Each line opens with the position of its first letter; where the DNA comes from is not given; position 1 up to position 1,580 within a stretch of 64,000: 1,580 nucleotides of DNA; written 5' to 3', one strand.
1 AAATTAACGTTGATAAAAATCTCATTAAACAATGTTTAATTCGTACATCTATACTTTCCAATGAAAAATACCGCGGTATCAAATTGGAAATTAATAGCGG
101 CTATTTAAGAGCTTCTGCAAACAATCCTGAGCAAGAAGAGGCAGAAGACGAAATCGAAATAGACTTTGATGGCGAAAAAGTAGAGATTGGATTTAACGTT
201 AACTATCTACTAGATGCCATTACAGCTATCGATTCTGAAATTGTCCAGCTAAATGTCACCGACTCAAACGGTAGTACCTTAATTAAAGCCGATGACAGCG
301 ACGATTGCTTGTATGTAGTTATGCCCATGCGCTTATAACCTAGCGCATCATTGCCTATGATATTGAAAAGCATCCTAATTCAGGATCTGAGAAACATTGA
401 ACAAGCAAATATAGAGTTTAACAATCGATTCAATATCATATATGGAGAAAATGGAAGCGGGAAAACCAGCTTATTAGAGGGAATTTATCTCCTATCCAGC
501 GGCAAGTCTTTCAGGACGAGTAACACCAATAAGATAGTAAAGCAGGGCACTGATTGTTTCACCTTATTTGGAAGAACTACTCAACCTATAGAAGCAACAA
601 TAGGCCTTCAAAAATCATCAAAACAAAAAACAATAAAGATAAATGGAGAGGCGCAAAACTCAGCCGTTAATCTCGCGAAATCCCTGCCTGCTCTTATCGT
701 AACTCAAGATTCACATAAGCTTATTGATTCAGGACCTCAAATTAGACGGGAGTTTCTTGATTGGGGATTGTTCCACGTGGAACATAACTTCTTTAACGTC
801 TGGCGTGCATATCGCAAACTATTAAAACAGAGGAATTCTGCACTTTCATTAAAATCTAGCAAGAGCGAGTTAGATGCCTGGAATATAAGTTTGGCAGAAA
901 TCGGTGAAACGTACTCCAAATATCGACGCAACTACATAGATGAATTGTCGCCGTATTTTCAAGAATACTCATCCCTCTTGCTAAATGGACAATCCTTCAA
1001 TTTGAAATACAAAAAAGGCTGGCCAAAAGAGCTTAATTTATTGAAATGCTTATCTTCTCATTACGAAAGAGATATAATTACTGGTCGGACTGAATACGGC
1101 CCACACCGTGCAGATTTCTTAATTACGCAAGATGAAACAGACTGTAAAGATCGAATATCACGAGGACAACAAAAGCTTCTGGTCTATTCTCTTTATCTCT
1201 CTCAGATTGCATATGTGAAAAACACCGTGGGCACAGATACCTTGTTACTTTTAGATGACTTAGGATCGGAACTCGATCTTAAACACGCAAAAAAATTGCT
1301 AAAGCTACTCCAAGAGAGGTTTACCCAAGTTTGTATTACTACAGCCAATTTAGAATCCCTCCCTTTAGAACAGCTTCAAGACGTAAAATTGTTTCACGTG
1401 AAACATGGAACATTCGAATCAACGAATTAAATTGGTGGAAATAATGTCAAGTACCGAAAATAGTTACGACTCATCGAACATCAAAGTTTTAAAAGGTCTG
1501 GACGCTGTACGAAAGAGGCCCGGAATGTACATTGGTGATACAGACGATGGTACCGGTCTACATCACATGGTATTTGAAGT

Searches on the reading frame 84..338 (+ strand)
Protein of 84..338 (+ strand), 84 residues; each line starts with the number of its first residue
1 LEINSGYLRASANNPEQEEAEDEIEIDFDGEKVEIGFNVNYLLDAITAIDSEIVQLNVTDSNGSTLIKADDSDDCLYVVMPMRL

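Call 7: search_protein_families(library=ncbifam, proteins=[window:84-338:+], max_evalue=0.001)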
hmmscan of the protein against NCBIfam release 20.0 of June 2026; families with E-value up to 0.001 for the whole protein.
window:84-338:+ (84 aa): 2 families
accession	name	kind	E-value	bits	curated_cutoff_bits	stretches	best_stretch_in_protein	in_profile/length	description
TIGR00663.1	dnan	equivalog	4.5e-22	78.5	137.65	1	3-84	285-367/367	DNA polymerase III subunit beta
NF004184.0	PRK05643.3-2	equivalog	0.00021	20.3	443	1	14-83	304-374/375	DNA polymerase III subunit beta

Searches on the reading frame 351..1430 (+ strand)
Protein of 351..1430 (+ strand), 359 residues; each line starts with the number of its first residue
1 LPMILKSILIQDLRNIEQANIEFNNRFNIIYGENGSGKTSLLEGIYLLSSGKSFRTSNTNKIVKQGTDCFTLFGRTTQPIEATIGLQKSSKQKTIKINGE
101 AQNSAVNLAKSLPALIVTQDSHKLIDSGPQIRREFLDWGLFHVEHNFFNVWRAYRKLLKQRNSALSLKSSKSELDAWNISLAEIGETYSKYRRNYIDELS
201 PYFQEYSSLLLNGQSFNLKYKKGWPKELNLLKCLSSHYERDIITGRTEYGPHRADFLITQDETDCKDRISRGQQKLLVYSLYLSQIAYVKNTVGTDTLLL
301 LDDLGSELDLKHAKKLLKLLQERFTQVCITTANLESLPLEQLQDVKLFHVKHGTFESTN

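Call 25: find_encoding_contigs(protein=window:351-1430:+, flank=10000, max_places=4)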
Protein window:351-1430:+ (359 aa): no gene with exactly this product is on record in the collection.

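Call 27: find_related_loci(query=window:351-1430:+, collection=metagenome_contigs, flank=10000)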
Query window:351-1430:+ (359 aa) in metagenome_contigs; peptide patterns used: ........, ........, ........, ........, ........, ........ (x = any residue, [..] = any of these).
248 stretches matched a pattern; 3 encode a relative of the query (tblastn E <= 1e-3); 3 distinct loci.
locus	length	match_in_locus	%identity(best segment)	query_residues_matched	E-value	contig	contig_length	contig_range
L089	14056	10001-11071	78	3-359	0e+0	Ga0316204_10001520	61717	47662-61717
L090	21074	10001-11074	91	2-359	0e+0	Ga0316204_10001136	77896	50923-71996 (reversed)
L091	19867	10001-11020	26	3-334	2e-32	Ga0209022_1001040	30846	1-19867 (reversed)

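Call 32: find_homologous_proteins(query=window:351-1430:+)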
Query window:351-1430:+ (359 aa): 7768 proteins with E <= 0.001 among 8000 candidates; the best 120 are listed.
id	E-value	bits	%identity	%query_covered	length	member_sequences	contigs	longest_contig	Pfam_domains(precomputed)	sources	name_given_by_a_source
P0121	1.7e-233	792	100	99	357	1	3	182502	PF13175.13,PF13476.13,PF02463.26,PF13166.13,PF13304.13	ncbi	-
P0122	3.3e-207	705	89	99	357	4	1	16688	PF13175.13,PF13476.13,PF02463.26,PF01637.25,PF13166.13,PF13304.13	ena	-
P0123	7.6e-184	629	78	99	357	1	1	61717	PF13175.13,PF13476.13,PF02463.26,PF13166.13,PF13304.13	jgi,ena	-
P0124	1.2e-169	582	72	99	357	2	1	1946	PF13175.13,PF13476.13,PF02463.26,PF13304.13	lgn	-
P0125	5.2e-135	468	59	99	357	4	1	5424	PF13175.13,PF13476.13,PF02463.26,PF13304.13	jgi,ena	-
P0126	2.7e-132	459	60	99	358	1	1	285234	PF13175.13,PF13476.13,PF02463.26,PF13304.13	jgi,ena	-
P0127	1.5e-131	457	57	99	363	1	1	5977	PF13175.13,PF13476.13,PF02463.26,PF13304.13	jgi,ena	-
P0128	7.3e-131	454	58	98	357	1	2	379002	PF13175.13,PF13476.13,PF02463.26,PF13304.13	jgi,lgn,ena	-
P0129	2.7e-130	453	58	98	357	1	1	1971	PF13175.13,PF13476.13,PF02463.26,PF13304.13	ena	-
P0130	3.5e-130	452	59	99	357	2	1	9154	PF13175.13,PF13476.13,PF02463.26,PF13166.13,PF13304.13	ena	-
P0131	1.1e-129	451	57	99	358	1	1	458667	PF13175.13,PF13476.13,PF02463.26,PF13304.13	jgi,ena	-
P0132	2.3e-126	440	57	98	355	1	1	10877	PF13175.13,PF13476.13,PF02463.26,PF13304.13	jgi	-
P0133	5.7e-124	432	55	98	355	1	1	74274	PF13175.13,PF13476.13,PF02463.26,PF13304.13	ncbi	-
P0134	8.9e-123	428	54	98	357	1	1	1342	PF13175.13,PF13476.13,PF02463.26,PF13166.13,PF13304.13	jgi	jgi:DNA replication and repair protein RecF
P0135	1.5e-122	427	55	98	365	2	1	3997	PF13175.13,PF13476.13,PF02463.26,PF13166.13,PF13304.13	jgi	-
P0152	1.9e-112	394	51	98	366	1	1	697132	PF13175.13,PF13476.13,PF02463.26,PF13166.13,PF13304.13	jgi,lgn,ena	-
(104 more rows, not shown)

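Call 33: find_encoding_contigs(protein=P0121, flank=10000, max_places=3)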
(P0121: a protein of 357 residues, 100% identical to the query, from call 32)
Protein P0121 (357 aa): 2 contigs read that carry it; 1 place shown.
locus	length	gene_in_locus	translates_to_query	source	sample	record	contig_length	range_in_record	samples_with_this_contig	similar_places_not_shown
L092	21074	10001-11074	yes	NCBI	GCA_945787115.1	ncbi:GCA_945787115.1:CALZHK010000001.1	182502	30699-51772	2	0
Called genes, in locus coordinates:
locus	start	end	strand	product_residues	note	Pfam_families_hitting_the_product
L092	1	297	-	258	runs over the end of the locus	PF00142:Fer4_NifH (weak), PF01656:CbiA, PF02374:ArsA_ATPase (weak), PF06564:CBP_BcsQ, PF09140:MipZ (weak), PF10609:ParA, PF13614:AAA_31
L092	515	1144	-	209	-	PF02527:GidB, PF13847:Methyltransf_31 (weak)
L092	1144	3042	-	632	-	PF00890:FAD_binding_2 (faint), PF01134:GIDA, PF12831:FAD_oxidored, PF21680:GIDA_C_1st, PF13932:SAM_GIDA_C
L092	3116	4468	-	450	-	PF10396:TrmE_N, PF12631:MnmE_helical, PF00350:Dynamin_N (faint), PF01926:MMR_HSR1, PF02421:FeoB_N, PF04548:AIG1 (weak)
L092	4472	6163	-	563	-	PF14849:YidC_periplas, PF02096:60KD_IMP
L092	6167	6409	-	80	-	PF01809:YidD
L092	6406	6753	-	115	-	PF00825:Ribonuclease_P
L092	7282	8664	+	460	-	PF11638:DnaA_N, PF00308:Bac_DnaA, PF01695:IstB_IS21 (weak), PF00004:AAA, PF08299:Bac_DnaA_C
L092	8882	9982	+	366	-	PF00712:DNA_pol3_beta, PF02767:DNA_pol3_beta_2, PF02768:DNA_pol3_beta_3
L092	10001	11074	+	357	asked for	PF02463:SMC_N, PF13166:AAA_13 (weak), PF13175:AAA_15, PF13476:AAA_23, PF13304:AAA_21 (weak)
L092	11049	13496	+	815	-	PF02518:HATPase_c, PF00204:DNA_gyraseB, PF01751:Toprim, PF21249:GyrB_hook, PF18053:GyrB_insert, PF00986:DNA_gyraseB_C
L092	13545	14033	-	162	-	-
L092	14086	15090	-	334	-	PF00316:FBPase, PF18913:FBPase_C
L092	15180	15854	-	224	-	PF01553:Acyltransferase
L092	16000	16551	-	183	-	PF08645:PNK3P, PF13344:Hydrolase_6 (faint), PF13419:HAD_2 (faint), PF13242:Hydrolase_like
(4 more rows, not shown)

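Call 34: find_encoding_contigs(protein=P0152, flank=10000, max_places=2)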
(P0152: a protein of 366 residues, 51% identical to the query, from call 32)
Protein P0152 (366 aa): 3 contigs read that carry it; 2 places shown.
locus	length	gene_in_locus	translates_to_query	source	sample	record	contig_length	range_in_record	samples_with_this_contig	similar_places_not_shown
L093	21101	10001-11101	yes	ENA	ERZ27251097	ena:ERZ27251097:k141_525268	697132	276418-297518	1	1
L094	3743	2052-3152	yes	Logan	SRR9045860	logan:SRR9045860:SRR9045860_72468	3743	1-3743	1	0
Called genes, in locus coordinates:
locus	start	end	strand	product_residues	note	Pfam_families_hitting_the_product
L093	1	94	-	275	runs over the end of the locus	PF00142:Fer4_NifH (weak), PF02374:ArsA_ATPase, PF06564:CBP_BcsQ, PF09140:MipZ, PF10609:ParA, PF13614:AAA_31, PF01656:CbiA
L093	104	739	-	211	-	PF02527:GidB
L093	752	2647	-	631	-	PF01134:GIDA, PF12831:FAD_oxidored (weak), PF21680:GIDA_C_1st, PF13932:SAM_GIDA_C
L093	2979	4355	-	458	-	PF10396:TrmE_N, PF12631:MnmE_helical, PF03193:RsgA_GTPase (faint), PF00350:Dynamin_N (faint), PF01926:MMR_HSR1, PF02421:FeoB_N, PF04548:AIG1 (weak)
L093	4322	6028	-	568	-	PF14849:YidC_periplas, PF02096:60KD_IMP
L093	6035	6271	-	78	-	PF01809:YidD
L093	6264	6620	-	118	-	PF00825:Ribonuclease_P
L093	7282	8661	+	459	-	PF11638:DnaA_N, PF01695:IstB_IS21 (faint), PF00308:Bac_DnaA, PF00004:AAA (weak), PF22688:Hda_lid (weak), PF08299:Bac_DnaA_C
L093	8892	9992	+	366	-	PF00712:DNA_pol3_beta, PF02767:DNA_pol3_beta_2, PF02768:DNA_pol3_beta_3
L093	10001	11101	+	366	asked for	PF02463:SMC_N, PF13166:AAA_13 (faint), PF13175:AAA_15, PF13476:AAA_23, PF13304:AAA_21 (weak)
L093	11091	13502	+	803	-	PF02518:HATPase_c, PF00204:DNA_gyraseB, PF01751:Toprim, PF21249:GyrB_hook, PF18053:GyrB_insert, PF00986:DNA_gyraseB_C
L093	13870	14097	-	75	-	-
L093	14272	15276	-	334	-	PF00316:FBPase, PF18913:FBPase_C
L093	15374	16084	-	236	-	PF01553:Acyltransferase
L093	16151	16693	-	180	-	PF08645:PNK3P (weak)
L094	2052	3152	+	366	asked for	PF02463:SMC_N, PF13166:AAA_13 (faint), PF13175:AAA_15, PF13476:AAA_23, PF13304:AAA_21 (weak)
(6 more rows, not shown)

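Call 35: find_encoding_contigs(protein=P0126, flank=10000, max_places=2)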
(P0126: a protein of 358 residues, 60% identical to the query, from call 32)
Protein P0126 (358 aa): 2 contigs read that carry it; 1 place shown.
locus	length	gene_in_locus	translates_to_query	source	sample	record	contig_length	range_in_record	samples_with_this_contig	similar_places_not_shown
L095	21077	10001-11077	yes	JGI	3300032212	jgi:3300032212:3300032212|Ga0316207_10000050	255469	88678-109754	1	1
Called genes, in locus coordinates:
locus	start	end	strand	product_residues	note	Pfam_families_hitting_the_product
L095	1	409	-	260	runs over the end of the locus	PF00142:Fer4_NifH, PF01656:CbiA, PF02374:ArsA_ATPase (weak), PF06564:CBP_BcsQ, PF09140:MipZ, PF10609:ParA, PF13614:AAA_31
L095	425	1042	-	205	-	PF02527:GidB, PF13847:Methyltransf_31 (weak)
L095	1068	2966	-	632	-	PF00890:FAD_binding_2 (faint), PF01134:GIDA, PF12831:FAD_oxidored, PF21680:GIDA_C_1st, PF13932:SAM_GIDA_C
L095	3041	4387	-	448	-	PF10396:TrmE_N, PF12631:MnmE_helical, PF00350:Dynamin_N (faint), PF01926:MMR_HSR1, PF02421:FeoB_N, PF04548:AIG1 (weak)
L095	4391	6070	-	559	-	PF14849:YidC_periplas, PF02096:60KD_IMP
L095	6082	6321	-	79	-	PF01809:YidD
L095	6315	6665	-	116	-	PF00825:Ribonuclease_P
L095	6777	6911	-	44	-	PF00468:Ribosomal_L34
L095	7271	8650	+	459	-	PF11638:DnaA_N, PF00308:Bac_DnaA, PF00004:AAA (weak), PF08299:Bac_DnaA_C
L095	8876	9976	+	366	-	PF00712:DNA_pol3_beta, PF02767:DNA_pol3_beta_2, PF02768:DNA_pol3_beta_3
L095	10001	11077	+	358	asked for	PF02463:SMC_N, PF13175:AAA_15, PF13476:AAA_23, PF13304:AAA_21 (faint)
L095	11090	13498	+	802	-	PF02518:HATPase_c, PF00204:DNA_gyraseB, PF01751:Toprim, PF21249:GyrB_hook, PF18053:GyrB_insert, PF00986:DNA_gyraseB_C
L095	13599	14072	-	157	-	-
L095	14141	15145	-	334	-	PF00316:FBPase, PF18913:FBPase_C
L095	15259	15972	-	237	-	PF01553:Acyltransferase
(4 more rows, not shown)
